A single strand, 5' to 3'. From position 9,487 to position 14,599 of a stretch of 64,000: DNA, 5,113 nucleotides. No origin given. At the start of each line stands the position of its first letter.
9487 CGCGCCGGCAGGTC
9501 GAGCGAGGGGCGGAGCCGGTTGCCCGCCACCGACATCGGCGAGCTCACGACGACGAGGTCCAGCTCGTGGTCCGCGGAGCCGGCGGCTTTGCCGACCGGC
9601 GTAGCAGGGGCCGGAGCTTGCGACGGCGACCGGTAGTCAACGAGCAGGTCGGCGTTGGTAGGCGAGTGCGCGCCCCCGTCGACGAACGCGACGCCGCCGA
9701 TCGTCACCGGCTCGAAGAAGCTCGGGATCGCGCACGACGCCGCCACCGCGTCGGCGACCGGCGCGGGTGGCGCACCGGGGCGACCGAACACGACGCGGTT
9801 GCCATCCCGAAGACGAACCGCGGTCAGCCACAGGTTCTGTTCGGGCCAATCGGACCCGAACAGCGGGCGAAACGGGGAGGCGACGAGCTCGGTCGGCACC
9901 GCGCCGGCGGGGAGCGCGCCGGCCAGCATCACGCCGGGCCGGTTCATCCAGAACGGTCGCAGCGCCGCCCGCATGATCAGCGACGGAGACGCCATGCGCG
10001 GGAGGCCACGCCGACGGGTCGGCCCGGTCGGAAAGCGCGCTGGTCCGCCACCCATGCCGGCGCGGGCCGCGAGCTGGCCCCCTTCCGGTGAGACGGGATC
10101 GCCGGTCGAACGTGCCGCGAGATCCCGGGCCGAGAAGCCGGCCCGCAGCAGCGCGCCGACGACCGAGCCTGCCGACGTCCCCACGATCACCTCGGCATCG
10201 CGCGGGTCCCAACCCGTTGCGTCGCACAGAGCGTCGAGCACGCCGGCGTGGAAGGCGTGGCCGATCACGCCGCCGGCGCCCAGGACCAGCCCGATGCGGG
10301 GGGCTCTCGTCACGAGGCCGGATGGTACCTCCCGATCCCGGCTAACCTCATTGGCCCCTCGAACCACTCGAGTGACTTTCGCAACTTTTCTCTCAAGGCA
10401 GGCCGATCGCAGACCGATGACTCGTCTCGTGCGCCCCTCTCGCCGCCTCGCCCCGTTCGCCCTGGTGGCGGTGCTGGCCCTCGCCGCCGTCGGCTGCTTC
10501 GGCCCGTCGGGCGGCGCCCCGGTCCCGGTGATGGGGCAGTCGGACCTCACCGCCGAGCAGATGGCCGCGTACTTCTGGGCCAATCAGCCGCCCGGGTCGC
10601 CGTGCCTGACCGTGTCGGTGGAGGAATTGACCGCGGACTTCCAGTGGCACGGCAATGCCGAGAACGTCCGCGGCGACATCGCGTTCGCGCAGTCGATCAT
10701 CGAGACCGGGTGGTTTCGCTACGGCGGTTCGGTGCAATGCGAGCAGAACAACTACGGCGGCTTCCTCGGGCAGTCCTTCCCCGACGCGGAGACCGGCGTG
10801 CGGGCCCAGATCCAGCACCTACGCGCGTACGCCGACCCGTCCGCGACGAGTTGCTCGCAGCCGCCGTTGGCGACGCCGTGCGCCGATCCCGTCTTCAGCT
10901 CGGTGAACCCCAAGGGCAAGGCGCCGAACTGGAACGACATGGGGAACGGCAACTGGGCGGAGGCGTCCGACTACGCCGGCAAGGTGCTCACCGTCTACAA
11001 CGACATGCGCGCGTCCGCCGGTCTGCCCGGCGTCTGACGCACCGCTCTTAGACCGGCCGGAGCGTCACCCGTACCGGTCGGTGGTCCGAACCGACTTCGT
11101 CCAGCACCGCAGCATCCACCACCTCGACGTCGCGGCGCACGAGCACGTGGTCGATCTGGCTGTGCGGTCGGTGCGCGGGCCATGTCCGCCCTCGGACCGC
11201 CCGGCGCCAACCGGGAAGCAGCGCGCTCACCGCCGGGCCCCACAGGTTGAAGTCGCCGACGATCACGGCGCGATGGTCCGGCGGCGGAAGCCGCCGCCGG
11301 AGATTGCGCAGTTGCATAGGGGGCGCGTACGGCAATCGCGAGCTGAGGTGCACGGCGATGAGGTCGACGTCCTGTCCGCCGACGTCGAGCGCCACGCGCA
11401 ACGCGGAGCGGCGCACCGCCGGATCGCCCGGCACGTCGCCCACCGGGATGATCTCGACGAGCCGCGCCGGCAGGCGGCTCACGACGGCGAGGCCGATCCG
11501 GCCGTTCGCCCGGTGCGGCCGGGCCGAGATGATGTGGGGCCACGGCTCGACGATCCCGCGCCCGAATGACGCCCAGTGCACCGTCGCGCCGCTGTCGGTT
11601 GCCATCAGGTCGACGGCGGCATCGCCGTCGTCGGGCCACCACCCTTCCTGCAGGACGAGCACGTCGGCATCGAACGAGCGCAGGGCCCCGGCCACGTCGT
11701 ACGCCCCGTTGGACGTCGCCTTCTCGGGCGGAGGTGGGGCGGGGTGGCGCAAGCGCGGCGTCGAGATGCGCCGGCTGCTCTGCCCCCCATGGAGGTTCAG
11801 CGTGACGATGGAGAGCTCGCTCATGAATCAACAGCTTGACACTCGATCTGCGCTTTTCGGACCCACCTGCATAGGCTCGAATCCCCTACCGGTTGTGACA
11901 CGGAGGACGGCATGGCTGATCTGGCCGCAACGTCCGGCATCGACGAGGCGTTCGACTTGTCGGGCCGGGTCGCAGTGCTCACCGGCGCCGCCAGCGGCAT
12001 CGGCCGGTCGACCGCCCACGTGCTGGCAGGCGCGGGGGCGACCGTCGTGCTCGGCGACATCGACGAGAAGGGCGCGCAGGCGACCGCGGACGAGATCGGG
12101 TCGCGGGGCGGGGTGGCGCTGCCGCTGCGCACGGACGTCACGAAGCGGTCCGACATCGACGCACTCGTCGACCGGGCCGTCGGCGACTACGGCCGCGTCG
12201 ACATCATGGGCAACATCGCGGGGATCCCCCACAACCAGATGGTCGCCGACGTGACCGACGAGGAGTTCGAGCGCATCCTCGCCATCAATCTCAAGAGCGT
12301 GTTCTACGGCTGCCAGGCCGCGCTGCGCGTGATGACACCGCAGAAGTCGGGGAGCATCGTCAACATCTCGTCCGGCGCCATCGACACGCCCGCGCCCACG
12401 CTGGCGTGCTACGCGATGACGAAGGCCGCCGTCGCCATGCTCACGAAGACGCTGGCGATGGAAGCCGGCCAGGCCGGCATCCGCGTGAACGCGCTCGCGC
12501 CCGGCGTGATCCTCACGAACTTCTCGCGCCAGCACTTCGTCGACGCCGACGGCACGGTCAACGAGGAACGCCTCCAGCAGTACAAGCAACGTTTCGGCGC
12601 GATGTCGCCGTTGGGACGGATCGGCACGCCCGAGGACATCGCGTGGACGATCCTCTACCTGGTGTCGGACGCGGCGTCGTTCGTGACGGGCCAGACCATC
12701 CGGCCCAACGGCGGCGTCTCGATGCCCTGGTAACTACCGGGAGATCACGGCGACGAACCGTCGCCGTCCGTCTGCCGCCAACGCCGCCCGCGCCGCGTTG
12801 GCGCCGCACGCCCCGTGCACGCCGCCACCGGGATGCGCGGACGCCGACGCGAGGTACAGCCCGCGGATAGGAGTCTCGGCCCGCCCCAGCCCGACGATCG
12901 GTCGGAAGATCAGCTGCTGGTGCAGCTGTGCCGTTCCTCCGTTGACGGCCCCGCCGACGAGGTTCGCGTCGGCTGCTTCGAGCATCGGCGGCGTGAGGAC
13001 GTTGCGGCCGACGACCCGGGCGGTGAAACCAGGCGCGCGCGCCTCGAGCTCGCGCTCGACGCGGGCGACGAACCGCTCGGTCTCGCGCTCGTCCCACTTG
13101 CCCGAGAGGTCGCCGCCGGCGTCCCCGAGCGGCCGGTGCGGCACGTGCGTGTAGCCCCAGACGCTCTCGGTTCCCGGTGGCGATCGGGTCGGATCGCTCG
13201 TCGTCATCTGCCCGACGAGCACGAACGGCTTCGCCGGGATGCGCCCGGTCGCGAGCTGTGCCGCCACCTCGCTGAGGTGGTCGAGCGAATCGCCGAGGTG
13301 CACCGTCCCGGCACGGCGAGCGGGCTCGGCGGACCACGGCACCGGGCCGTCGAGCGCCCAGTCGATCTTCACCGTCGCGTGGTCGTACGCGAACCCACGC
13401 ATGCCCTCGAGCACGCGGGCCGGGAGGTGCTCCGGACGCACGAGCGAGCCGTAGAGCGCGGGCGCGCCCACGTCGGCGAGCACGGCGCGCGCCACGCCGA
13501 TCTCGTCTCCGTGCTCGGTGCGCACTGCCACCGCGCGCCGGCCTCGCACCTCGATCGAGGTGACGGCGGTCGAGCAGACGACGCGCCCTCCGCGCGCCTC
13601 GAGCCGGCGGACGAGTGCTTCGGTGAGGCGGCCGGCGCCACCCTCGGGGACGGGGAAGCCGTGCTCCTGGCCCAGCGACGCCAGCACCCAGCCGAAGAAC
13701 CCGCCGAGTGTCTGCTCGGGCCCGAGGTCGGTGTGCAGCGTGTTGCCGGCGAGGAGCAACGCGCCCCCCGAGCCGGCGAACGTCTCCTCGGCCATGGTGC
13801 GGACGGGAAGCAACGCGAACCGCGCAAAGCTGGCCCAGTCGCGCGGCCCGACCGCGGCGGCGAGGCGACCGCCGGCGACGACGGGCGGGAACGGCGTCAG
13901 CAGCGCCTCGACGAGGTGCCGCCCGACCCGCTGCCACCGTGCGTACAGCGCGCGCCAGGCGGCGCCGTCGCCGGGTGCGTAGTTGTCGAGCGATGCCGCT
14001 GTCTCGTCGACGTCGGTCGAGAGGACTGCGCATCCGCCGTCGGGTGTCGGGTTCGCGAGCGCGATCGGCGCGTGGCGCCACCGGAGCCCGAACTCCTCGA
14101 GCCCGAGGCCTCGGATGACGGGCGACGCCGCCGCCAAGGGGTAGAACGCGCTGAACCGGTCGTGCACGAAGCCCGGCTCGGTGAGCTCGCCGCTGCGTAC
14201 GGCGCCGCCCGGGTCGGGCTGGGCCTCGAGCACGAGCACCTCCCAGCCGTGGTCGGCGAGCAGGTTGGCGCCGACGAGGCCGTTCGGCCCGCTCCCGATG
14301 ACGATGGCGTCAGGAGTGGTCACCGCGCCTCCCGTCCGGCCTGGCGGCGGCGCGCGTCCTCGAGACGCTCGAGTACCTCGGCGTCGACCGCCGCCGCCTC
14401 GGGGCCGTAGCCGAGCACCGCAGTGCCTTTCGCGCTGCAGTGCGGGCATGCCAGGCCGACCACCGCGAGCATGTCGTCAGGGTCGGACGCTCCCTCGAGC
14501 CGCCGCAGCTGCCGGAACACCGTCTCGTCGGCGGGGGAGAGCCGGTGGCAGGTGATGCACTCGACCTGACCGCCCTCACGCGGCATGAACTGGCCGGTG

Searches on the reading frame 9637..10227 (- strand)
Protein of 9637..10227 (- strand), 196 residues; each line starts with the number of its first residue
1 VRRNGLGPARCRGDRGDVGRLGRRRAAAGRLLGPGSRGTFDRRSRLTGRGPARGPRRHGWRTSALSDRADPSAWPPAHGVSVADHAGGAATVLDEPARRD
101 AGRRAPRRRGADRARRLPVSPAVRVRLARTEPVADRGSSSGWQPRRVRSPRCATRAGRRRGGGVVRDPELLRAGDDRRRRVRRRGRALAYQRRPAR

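Call 30: search_protein_families(library=pfam, proteins=[window:9637-10227:-])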
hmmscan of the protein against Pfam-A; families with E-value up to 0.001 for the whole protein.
window:9637-10227:- (196 aa): 0 families

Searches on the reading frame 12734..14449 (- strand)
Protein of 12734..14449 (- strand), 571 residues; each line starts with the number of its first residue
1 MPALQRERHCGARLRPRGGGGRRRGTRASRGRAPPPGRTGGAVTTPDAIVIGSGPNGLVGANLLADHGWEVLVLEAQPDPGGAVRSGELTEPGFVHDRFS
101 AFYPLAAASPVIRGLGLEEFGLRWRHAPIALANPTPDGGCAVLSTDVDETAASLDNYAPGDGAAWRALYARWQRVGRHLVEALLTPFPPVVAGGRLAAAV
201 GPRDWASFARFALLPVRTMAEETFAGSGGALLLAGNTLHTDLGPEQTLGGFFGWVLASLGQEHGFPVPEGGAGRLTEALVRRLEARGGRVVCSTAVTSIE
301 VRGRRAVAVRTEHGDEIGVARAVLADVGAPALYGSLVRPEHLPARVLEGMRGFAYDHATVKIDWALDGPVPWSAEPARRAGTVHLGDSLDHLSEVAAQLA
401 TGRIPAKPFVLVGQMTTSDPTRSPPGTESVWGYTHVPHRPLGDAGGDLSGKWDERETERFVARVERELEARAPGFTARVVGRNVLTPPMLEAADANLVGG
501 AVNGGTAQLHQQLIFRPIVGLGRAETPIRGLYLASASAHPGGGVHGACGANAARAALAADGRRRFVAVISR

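Call 30: search_protein_families(library=pfam, proteins=[window:12734-14449:-])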
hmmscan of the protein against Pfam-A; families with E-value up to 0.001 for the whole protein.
window:12734-14449:- (571 aa): 5 families
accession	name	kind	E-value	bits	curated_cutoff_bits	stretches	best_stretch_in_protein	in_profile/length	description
PF01593.30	Amino_oxidase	-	3.3e-13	50.2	19.8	1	57-548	3-432/443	Flavin containing amine oxidoreductase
PF13450.12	NAD_binding_8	-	2.3e-10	41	21.9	1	50-98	1-47/68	NAD(P)-binding Rossmann-like domain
PF01266.30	DAO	-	5.9e-09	36.3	27.9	1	47-330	1-207/353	FAD dependent oxidoreductase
PF03486.20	HI0933_like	-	1.4e-06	28.4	50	0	47-82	2-37/244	HI0933-like protein Rossmann domain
PF01494.25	FAD_binding_3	-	2.3e-05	24.2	22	1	47-87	3-43/349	FAD binding domain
